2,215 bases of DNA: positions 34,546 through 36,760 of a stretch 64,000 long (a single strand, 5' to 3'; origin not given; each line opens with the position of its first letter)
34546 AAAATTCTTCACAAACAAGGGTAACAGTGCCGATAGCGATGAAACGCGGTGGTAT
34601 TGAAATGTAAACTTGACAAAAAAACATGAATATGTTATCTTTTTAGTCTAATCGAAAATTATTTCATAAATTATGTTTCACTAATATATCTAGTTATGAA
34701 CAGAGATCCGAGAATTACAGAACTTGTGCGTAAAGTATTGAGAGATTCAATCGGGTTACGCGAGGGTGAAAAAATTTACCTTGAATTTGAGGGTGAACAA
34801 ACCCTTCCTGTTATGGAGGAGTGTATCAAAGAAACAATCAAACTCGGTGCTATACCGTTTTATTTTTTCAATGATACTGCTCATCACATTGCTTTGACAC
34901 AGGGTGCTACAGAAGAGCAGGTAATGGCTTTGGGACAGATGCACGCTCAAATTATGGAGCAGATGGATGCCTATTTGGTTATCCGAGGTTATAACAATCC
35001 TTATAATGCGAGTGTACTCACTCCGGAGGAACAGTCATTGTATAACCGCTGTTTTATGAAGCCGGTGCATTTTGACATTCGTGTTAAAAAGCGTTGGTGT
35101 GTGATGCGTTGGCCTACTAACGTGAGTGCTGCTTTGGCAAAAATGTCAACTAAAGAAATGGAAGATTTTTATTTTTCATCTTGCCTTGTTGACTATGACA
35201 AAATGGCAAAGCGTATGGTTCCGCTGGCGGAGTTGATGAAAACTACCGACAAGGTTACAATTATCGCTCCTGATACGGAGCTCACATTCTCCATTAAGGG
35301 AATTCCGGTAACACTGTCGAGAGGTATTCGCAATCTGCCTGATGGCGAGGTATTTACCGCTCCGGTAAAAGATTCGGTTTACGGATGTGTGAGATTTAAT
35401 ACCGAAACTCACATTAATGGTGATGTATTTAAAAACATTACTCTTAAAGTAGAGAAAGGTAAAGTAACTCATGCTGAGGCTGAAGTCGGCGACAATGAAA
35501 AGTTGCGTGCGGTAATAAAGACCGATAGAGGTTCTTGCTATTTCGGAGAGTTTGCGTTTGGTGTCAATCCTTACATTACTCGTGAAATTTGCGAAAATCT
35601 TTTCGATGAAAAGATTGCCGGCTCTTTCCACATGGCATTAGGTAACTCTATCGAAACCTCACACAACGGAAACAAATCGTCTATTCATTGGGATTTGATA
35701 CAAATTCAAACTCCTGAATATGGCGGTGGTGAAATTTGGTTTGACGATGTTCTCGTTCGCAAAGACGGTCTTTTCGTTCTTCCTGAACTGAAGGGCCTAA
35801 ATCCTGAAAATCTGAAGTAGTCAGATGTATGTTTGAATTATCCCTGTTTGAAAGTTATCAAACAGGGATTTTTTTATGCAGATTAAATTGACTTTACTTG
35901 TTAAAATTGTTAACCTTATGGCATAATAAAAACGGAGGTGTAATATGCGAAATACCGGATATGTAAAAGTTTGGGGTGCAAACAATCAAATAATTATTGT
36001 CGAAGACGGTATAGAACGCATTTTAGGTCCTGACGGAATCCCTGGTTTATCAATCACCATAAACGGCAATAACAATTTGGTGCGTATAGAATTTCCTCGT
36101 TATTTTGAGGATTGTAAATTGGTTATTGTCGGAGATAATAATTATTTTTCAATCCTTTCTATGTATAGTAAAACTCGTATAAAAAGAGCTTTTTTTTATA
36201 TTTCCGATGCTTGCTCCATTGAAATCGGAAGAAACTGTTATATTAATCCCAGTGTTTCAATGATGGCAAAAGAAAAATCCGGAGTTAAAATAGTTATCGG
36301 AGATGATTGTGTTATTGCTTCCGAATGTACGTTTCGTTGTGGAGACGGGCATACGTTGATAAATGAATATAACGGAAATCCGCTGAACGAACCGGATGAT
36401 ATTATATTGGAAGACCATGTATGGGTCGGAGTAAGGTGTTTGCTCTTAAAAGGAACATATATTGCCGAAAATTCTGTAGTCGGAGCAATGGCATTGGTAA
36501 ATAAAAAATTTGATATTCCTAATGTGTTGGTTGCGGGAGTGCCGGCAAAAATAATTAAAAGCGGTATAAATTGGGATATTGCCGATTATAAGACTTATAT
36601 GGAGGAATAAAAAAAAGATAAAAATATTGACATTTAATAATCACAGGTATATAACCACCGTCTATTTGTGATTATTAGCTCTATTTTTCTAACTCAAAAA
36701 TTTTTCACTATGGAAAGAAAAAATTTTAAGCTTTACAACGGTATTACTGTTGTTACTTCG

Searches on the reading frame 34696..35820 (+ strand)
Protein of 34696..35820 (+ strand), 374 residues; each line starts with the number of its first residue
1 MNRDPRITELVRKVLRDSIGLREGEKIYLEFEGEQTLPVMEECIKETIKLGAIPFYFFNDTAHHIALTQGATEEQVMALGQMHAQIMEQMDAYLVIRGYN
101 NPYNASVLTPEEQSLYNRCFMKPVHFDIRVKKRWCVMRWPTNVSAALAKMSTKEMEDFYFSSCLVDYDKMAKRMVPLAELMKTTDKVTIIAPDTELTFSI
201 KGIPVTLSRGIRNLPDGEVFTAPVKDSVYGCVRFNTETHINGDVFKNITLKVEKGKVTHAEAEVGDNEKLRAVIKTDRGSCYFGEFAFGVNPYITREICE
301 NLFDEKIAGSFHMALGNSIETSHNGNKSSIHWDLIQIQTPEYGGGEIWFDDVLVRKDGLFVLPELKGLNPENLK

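Call 31: search_protein_families(library=pfam, proteins=[window:34696-35820:+], max_evalue=0.00001)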
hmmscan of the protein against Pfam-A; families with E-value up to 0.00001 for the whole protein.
window:34696-35820:+ (374 aa): 1 family
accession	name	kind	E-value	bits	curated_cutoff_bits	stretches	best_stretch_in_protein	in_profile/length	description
PF02073.20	Peptidase_M29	-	2e-39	136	27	1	9-335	7-381/406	Thermophilic metalloprotease (M29)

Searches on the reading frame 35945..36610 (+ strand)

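Call 31: search_protein_families(library=pfam, proteins=[window:35945-36610:+], max_evalue=0.00001)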
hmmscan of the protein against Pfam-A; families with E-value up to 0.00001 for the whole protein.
window:35945-36610:+ (221 aa): 1 family
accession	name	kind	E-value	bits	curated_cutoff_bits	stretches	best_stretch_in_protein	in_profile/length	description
PF00132.30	Hexapep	-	8.3e-10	38.4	27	0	153-186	2-35/36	Bacterial transferase hexapeptide (six repeats)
